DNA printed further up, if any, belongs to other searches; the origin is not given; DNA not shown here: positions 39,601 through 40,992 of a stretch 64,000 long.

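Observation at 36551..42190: Cluster of uncharacterised enzyme folds (bicupin, two tandem-SnoaL/NTF2 proteins, short MetE-like, HisD-family dehydrogenase) suggests an undescribed catabolic pathway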

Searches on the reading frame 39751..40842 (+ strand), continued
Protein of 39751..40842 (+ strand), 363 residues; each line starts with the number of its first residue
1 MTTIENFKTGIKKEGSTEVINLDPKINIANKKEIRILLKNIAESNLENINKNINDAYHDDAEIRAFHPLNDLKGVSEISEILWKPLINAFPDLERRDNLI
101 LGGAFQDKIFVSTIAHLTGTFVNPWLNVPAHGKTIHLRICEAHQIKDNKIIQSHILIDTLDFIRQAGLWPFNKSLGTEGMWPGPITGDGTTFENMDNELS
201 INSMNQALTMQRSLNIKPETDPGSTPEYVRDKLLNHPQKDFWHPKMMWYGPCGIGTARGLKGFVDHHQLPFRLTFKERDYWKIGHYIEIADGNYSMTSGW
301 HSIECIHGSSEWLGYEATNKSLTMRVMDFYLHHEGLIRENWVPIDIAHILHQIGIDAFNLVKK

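Call 81: get_annotated_region(hit=H4, flank=12000)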
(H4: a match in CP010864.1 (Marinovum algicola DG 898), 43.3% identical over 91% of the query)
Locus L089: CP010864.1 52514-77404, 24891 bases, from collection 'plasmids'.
description: Marinovum algicola DG 898 plasmid pMaD9, complete sequence
organism: Marinovum algicola DG 898 (NCBI taxid 988812)
taxonomy: Bacteria; Pseudomonadota; Alphaproteobacteria; Rhodobacterales; Roseobacteraceae; Marinovum; Marinovum algicola; Marinovum algicola DG 898
host: -; source: -; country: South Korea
typing (MOB-suite, as given by PLSDB): non-mobilizable
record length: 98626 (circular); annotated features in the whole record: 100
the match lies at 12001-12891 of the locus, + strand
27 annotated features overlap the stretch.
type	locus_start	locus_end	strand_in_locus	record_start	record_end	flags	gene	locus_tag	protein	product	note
CDS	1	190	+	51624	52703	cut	-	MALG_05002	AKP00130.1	TRAP-type C4-dicarboxylate transport system, periplasmic component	-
CDS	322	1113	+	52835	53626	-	-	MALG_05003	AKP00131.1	hypothetical protein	-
CDS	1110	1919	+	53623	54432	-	-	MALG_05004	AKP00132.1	putative hydrolase or acyltransferase (alpha/beta hydrolase superfamily)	-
CDS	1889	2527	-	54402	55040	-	-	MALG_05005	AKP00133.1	Glutathione S-transferase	-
CDS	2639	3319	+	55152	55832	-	-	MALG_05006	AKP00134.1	Transcriptional regulator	-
CDS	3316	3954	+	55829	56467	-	-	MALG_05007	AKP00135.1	Glutathione S-transferase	-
CDS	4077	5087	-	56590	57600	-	-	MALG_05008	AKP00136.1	hypothetical protein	-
CDS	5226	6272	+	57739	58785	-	-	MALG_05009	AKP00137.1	Glycerol-3-phosphate ABC transporter, ATP-binding protein UgpC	-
CDS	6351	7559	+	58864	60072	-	-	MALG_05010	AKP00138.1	Maltose/maltodextrin ABC transporter, substrate binding protein periplasmic protein MalE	-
CDS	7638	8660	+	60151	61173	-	-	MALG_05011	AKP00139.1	ABC-type sugar transport system, permease component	-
CDS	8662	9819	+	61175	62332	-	-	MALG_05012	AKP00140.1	Various polyols ABC transporter, permease component 2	-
CDS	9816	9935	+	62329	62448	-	-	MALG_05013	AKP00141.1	hypothetical protein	-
CDS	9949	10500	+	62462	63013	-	-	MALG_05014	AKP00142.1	putative ester cyclase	-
CDS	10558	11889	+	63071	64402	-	-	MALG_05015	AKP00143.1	Histidinol dehydrogenase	-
CDS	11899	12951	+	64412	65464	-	-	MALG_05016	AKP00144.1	putative ester cyclase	-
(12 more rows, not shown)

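Call 84: search_protein_families(library=pfam, proteins=[L021:11086-12141:+, L021:2958-3620:-, L021:2209-2961:+, L021:1334-2125:-, L021:13484-14395:-, L021:14439-15587:+, L013:12482-13225:+, L013:13228-13581:-, L013:4116-4535:-], max_evalue=0.001)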
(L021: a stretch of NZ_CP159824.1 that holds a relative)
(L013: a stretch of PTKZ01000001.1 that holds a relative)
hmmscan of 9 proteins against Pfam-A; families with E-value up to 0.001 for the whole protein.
L021:11086-12141:+ (351 aa): 10 families
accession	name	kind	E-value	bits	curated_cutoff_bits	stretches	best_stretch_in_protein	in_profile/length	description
PF00005.33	ABC_tran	-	9.3e-34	117.4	25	1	20-161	2-136/137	ABC transporter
PF02463.25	SMC_N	-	1.1e-06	28.6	40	1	11-198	11-205/220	RecF/RecN/SMC N terminal domain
PF03215.21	Rad17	-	1.2e-05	25.8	23.8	1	20-125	36-140/186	Rad17 P-loop domain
PF01637.24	ATPase_2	-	6.8e-05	23.2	33.2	1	24-76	15-68/225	ATPase domain predominantly from Archaea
PF03193.22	RsgA_GTPase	-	0.00023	21.5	30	1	29-60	106-137/174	RsgA GTPase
PF13304.12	AAA_21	-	0.00037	21.1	27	0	31-52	1-22/304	AAA domain, putative AbiEii toxin, Type IV TA system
PF13173.12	AAA_14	-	0.00044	20.7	27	0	30-70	3-43/129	AAA domain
PF17912.7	OB_MalK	-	0.0005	21.3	27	0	235-283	1-53/53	MalK OB fold domain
PF13401.12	AAA_22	-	0.00055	20.7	27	1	28-54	4-30/130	AAA domain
PF20720.3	nSTAND3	-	0.00059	20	27.2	0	27-58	15-45/155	Novel STAND NTPase 3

L021:2958-3620:- (220 aa): 2 families
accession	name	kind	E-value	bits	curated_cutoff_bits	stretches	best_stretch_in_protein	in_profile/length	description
PF13419.12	HAD_2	-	1.4e-20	74.6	23.8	1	13-192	7-177/178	Haloacid dehalogenase-like hydrolase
PF00702.32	Hydrolase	-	1.2e-11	45.9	26.4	1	5-186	2-190/191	haloacid dehalogenase-like hydrolase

L021:2209-2961:+ (250 aa): 8 families
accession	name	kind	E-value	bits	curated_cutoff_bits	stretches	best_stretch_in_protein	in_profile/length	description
PF00561.26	Abhydrolase_1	-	2.3e-24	86.8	25.8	1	14-238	2-245/245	alpha/beta hydrolase fold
PF12697.13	Abhydrolase_6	-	6.7e-14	53.5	26.3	1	15-241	1-214/217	Alpha/beta hydrolase family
PF00975.26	Thioesterase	-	8.7e-11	42.9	26.4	1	14-100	2-88/226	Thioesterase domain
PF12146.15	Hydrolase_4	-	6.8e-08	32.5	27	1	16-237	8-238/239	Serine aminopeptidase, S33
PF12695.13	Abhydrolase_5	-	7.5e-05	23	27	0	69-111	47-89/164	Alpha/beta hydrolase family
PF07819.20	PGAP1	-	0.00013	22.2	24.3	0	68-111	79-127/233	PGAP1-like alpha/beta domain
PF05057.20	DUF676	-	0.00014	21.9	20.3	1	15-96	8-96/217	Putative serine esterase (DUF676)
PF06028.17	DUF915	-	0.0009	19.1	22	0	76-94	101-119/255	Alpha/beta hydrolase of unknown function (DUF915)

L021:1334-2125:- (263 aa): 1 family
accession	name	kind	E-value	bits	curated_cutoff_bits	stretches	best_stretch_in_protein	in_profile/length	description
PF03328.21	HpcH_HpaI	-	9.6e-30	103.9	25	1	23-240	8-218/221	HpcH/HpaI aldolase/citrate lyase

L021:13484-14395:- (303 aa): 1 family
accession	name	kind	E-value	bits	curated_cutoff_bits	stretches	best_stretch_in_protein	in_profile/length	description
PF01515.24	PTA_PTB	-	2e-31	110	24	1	74-297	95-317/319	Phosphate acetyl/butaryl transferase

L021:14439-15587:+ (382 aa): 2 families
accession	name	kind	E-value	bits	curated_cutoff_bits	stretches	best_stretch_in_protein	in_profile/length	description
PF06441.18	EHN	-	4.2e-35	120.6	22.8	1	4-109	1-107/107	Epoxide hydrolase N terminus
PF00561.26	Abhydrolase_1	-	7.1e-16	59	25.8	1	95-226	2-130/245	alpha/beta hydrolase fold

L013:12482-13225:+ (247 aa): 0 families

L013:13228-13581:- (117 aa): 1 family
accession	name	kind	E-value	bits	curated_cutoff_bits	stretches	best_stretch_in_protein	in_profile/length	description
PF03960.21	ArsC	-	3.7e-22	78.9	24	1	8-115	1-78/79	ArsC family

L013:4116-4535:- (139 aa): 3 families
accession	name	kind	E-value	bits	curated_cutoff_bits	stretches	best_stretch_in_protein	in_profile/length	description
PF07366.18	SnoaL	-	1.2e-23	83.7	28.4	1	9-133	2-125/126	SnoaL-like polyketide cyclase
PF12680.13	SnoaL_2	-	2.9e-18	66.8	27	1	10-120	1-101/102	SnoaL-like domain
PF14534.12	DUF4440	-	2.6e-06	28.3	25.2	1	8-112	3-99/107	Domain of unknown function (DUF4440)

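Call 86: get_annotated_region(hit=H16, flank=12000)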
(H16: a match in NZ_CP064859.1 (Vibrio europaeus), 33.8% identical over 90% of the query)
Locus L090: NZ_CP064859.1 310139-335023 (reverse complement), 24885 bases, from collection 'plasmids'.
description: Vibrio europaeus strain 07/118 T2 plasmid pVeu-CECT8426, complete sequence
organism: Vibrio europaeus (NCBI taxid 300876)
taxonomy: Bacteria; Pseudomonadota; Gammaproteobacteria; Vibrionales; Vibrionaceae; Vibrio; Vibrio europaeus
host: -; source: shellfish hatchery; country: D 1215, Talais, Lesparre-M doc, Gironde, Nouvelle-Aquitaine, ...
typing (MOB-suite, as given by PLSDB): non-mobilizable; mating-pair formation MPF_F
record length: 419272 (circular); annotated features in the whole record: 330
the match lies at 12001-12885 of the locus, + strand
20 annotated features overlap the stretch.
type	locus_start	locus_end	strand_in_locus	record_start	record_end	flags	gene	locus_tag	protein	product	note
CDS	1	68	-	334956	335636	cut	-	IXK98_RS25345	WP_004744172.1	Crp/Fnr family transcriptional regulator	GO:0006355 - regulation of DNA-templated transcription [Evidence IEA]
CDS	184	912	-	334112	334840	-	-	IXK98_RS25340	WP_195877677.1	nucleoside phosphorylase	-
CDS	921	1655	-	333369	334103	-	pnuC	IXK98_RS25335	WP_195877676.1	nicotinamide riboside transporter PnuC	GO:0015890 - nicotinamide mononucleotide transport [Evidence IEA]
CDS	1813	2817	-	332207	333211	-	-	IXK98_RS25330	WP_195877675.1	DUF2955 domain-containing protein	-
CDS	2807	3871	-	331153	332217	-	-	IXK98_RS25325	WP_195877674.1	HlyD family secretion protein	GO:0055085 - transmembrane transport [Evidence IEA]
CDS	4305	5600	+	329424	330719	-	-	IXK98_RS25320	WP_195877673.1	MFS transporter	-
CDS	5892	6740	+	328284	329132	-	-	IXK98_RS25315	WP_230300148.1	hypothetical protein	-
CDS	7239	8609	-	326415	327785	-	-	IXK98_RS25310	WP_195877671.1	L-serine ammonia-lyase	GO:0009063 - amino acid catabolic process [Evidence IEA]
CDS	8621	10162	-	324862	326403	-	-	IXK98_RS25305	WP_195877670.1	sodium:solute symporter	-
CDS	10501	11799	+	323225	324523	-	-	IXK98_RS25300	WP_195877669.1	MFS transporter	GO:0055085 - transmembrane transport [Evidence IEA]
CDS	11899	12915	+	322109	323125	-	-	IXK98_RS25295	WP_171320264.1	nuclear transport factor 2 family protein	-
CDS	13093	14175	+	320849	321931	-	-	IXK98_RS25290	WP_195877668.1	porin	-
CDS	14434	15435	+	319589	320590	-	-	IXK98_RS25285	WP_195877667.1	LacI family DNA-binding transcriptional regulator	-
CDS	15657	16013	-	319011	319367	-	-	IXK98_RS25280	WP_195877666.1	DUF1428 domain-containing protein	-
CDS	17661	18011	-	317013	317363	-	-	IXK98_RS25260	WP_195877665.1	helix-turn-helix domain-containing protein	-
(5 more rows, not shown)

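Call 87: get_annotated_region(hit=H17, flank=12000)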
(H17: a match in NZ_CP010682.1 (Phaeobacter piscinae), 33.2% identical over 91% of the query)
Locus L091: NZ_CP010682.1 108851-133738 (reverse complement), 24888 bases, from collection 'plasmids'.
description: Phaeobacter piscinae strain P14 plasmid pP14_a, complete sequence
organism: Phaeobacter piscinae (NCBI taxid 1580596)
taxonomy: Bacteria; Pseudomonadota; Alphaproteobacteria; Rhodobacterales; Roseobacteraceae; Phaeobacter; Phaeobacter piscinae
host: -; source: cell culture,rotifer aquaculture; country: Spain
typing (MOB-suite, as given by PLSDB): non-mobilizable; replicon rep_cluster_377
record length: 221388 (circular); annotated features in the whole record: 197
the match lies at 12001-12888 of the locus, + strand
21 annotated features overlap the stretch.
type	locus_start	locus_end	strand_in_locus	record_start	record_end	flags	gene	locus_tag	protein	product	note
CDS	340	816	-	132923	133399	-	-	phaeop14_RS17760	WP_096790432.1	VOC family protein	-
CDS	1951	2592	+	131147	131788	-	-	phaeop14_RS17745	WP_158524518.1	hypothetical protein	-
CDS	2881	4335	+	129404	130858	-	-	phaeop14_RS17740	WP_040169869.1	sodium:alanine symporter family protein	GO:0006865 - amino acid transport [Evidence IEA]; GO:0006814 - sodium ion transport [Evidence IEA]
CDS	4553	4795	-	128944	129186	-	-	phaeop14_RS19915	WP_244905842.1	hypothetical protein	-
CDS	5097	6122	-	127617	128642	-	-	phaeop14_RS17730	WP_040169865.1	LacI family DNA-binding transcriptional regulator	-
CDS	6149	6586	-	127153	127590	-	-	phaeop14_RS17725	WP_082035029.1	ester cyclase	GO:0030638 - polyketide metabolic process [Evidence IEA]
CDS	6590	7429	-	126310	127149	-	-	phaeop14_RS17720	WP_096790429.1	carbohydrate ABC transporter permease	GO:0008643 - carbohydrate transport [Evidence IEA]; GO:0055085 - transmembrane transport [Evidence IEA]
CDS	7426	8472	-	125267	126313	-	-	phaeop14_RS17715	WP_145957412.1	sugar ABC transporter permease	-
CDS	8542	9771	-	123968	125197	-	-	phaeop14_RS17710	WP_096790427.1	extracellular solute-binding protein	-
CDS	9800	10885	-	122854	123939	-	-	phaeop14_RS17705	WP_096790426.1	ester cyclase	GO:0030638 - polyketide metabolic process [Evidence IEA]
CDS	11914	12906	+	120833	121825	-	-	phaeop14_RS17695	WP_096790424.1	nuclear transport factor 2 family protein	-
CDS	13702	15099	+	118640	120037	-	-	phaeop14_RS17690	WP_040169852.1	selenium-binding protein SBP56-related protein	-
CDS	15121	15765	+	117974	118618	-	-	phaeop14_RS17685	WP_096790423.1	hypothetical protein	-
CDS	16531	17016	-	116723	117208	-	-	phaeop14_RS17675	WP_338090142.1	DUF995 domain-containing protein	-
CDS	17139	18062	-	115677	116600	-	-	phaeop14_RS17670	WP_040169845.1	calcium-binding protein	-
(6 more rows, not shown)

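Call 88: get_annotated_region(hit=H15, flank=12000)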
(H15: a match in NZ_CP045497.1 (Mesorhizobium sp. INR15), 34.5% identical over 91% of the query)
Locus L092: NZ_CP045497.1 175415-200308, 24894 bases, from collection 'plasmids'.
description: Mesorhizobium sp. INR15 plasmid unnamed1
organism: Mesorhizobium sp. INR15 (NCBI taxid 2654248)
taxonomy: Bacteria; Pseudomonadota; Alphaproteobacteria; Hyphomicrobiales; Phyllobacteriaceae; Mesorhizobium; Mesorhizobium sp. INR15
host: -; source: pure culture,nutrient broth; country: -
typing (MOB-suite, as given by PLSDB): non-mobilizable
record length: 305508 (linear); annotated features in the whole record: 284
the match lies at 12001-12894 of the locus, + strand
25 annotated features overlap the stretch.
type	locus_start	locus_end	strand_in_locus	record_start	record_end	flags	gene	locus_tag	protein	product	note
CDS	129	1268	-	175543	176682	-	-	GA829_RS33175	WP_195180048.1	pyridoxal phosphate-dependent aminotransferase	-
CDS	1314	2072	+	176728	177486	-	-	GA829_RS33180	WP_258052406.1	N-acyl homoserine lactonase family protein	-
CDS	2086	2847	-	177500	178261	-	-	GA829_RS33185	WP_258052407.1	SDR family oxidoreductase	-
CDS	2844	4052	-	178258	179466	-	kynU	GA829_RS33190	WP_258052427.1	kynureninase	GO:0019441 - tryptophan catabolic process to kynurenine [Evidence IEA]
CDS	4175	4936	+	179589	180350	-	-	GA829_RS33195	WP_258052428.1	GntR family transcriptional regulator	-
CDS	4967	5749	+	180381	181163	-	-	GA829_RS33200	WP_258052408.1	ABC transporter substrate-binding protein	-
CDS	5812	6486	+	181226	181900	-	-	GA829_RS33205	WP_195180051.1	amino acid ABC transporter permease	GO:0006865 - amino acid transport [Evidence IEA]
CDS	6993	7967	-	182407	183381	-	-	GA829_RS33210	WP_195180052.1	ester cyclase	GO:0030638 - polyketide metabolic process [Evidence IEA]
CDS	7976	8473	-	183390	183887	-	-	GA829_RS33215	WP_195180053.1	ester cyclase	GO:0030638 - polyketide metabolic process [Evidence IEA]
CDS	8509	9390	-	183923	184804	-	-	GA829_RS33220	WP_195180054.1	carbohydrate ABC transporter permease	GO:0008643 - carbohydrate transport [Evidence IEA]; GO:0055085 - transmembrane transport [Evidence IEA]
CDS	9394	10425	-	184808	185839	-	-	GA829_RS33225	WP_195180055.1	sugar ABC transporter permease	-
CDS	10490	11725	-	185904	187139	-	-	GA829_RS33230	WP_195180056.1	extracellular solute-binding protein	-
CDS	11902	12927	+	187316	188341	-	-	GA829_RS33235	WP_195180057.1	nuclear transport factor 2 family protein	-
CDS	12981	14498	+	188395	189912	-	-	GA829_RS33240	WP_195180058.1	GMC family oxidoreductase N-terminal domain-containing protein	-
CDS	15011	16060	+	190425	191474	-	ugpC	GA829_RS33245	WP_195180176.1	sn-glycerol-3-phosphate ABC transporter ATP-binding protein UgpC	-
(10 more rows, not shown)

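Call 109: search_protein_families(library=pfam, proteins=[L076:11225-12649:-, L076:12770-13429:-, L076:13426-14154:-, L076:14151-14735:-, L076:14769-15263:-, L076:15273-16727:-, L071:7604-8629:-, L071:8677-9273:+, L071:9360-9785:-, L062:4680-6641:-], max_evalue=0.0001)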
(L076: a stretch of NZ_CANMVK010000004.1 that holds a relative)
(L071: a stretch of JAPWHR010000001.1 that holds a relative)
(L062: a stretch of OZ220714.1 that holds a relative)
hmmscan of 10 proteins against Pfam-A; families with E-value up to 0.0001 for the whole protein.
L076:11225-12649:- (474 aa): 0 families

L076:12770-13429:- (219 aa): 1 family
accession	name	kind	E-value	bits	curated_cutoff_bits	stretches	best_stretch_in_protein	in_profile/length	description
PF03734.19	YkuD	-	3.7e-21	76.7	23.4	1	81-218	3-146/146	L,D-transpeptidase catalytic domain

L076:13426-14154:- (242 aa): 1 family
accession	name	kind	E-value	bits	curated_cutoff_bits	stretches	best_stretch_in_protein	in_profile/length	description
PF04214.18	DUF411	-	3.5e-21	75.1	27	1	162-212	1-48/48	Protein of unknown function, DUF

L076:14151-14735:- (194 aa): 1 family
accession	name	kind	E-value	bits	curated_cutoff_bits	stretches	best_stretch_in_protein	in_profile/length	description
PF03734.19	YkuD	-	9.4e-24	85.1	23.4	1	58-193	3-146/146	L,D-transpeptidase catalytic domain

L076:14769-15263:- (164 aa): 0 families

L076:15273-16727:- (484 aa): 0 families

L071:7604-8629:- (341 aa): 2 families
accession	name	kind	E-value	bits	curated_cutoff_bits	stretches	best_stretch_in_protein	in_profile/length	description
PF03466.25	LysR_substrate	-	2.4e-23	83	28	1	100-304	5-204/209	LysR substrate binding domain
PF00126.33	HTH_1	-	4.7e-22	78.1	26.6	1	17-73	3-59/60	Bacterial regulatory helix-turn-helix protein, lysR family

L071:8677-9273:+ (198 aa): 1 family
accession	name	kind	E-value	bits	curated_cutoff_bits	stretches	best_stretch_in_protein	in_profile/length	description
PF11142.13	DUF2917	-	6.1e-14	51.5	25.5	1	52-117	1-58/59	Protein of unknown function (DUF2917)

L071:9360-9785:- (141 aa): 1 family
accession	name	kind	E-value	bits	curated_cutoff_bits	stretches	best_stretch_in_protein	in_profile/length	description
PF04993.18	TfoX_N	-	1.2e-25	89.9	30.1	1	13-113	1-91/91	TfoX N-terminal domain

L062:4680-6641:- (653 aa): 1 family
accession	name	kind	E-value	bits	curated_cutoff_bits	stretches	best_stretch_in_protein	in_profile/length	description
PF05140.19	ResB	-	5.8e-126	421.6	24.6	1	17-641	1-485/486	ResB-like family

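Call 110: get_annotated_region(hit=H22, flank=10000)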
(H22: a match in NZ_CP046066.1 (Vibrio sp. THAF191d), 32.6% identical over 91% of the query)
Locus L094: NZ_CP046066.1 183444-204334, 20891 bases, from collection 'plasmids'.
description: Vibrio sp. THAF191d plasmid pTHAF191d_b, complete sequence
organism: Vibrio sp. THAF191d (NCBI taxid 2661922)
taxonomy: Bacteria; Pseudomonadota; Gammaproteobacteria; Vibrionales; Vibrionaceae; Vibrio; Vibrio sp. THAF191d
host: -; source: pure culture,Surface of a polyethylene microplastic particle present in tank 6 of a marine aquarium ...; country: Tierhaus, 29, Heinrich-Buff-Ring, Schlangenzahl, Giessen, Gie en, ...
typing (MOB-suite, as given by PLSDB): non-mobilizable
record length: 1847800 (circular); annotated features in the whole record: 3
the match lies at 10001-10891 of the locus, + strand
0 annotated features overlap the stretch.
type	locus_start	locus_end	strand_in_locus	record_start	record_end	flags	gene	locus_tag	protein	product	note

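Call 111: get_annotated_region(hit=H8, flank=11000)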
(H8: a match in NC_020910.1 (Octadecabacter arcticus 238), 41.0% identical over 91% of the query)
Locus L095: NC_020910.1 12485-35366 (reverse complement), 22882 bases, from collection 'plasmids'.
description: Octadecabacter arcticus 238 plasmid pOA238_160, complete sequence
organism: Octadecabacter arcticus 238 (NCBI taxid 391616)
taxonomy: Bacteria; Pseudomonadota; Alphaproteobacteria; Rhodobacterales; Roseobacteraceae; Octadecabacter; Octadecabacter arcticus; Octadecabacter arcticus 238
host: -; source: 150 km offshore; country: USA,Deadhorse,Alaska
typing (MOB-suite, as given by PLSDB): mobilizable; replicon rep_cluster_291; relaxase MOBP
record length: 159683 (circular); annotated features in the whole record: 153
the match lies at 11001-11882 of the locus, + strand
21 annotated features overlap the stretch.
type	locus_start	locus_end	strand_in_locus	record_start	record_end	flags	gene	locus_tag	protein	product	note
CDS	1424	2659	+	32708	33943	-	-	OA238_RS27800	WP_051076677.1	extracellular solute-binding protein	-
CDS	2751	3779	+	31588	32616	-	-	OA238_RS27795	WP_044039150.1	sugar ABC transporter permease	-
CDS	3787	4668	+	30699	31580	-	-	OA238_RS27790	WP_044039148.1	carbohydrate ABC transporter permease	GO:0008643 - carbohydrate transport [Evidence IEA]; GO:0055085 - transmembrane transport [Evidence IEA]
CDS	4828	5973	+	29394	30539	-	-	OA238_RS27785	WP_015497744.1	ester cyclase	GO:0030638 - polyketide metabolic process [Evidence IEA]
CDS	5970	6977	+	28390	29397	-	-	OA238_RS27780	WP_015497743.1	nuclear transport factor 2 family protein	-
CDS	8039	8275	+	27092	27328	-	-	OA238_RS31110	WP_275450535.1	DDE-type integrase/transposase/recombinase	-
CDS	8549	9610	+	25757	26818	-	-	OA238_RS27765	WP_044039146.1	ABC transporter ATP-binding protein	-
CDS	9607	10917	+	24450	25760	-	hisD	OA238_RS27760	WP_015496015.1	histidinol dehydrogenase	GO:0000105 - histidine biosynthetic process [Evidence IEA]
CDS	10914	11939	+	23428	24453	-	-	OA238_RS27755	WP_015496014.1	ester cyclase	GO:0030638 - polyketide metabolic process [Evidence IEA]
CDS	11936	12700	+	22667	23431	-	-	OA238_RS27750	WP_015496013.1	SDR family oxidoreductase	-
CDS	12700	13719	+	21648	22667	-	-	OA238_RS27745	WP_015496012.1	LacI family DNA-binding transcriptional regulator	-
CDS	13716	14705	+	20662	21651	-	-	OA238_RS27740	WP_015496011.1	nuclear transport factor 2 family protein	-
CDS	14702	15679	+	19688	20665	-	-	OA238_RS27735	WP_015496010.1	cupin domain-containing protein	-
CDS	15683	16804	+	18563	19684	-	-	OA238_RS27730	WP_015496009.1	cobalamin-independent methionine synthase II family protein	-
CDS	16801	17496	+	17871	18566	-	-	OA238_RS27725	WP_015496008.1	alpha/beta fold hydrolase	-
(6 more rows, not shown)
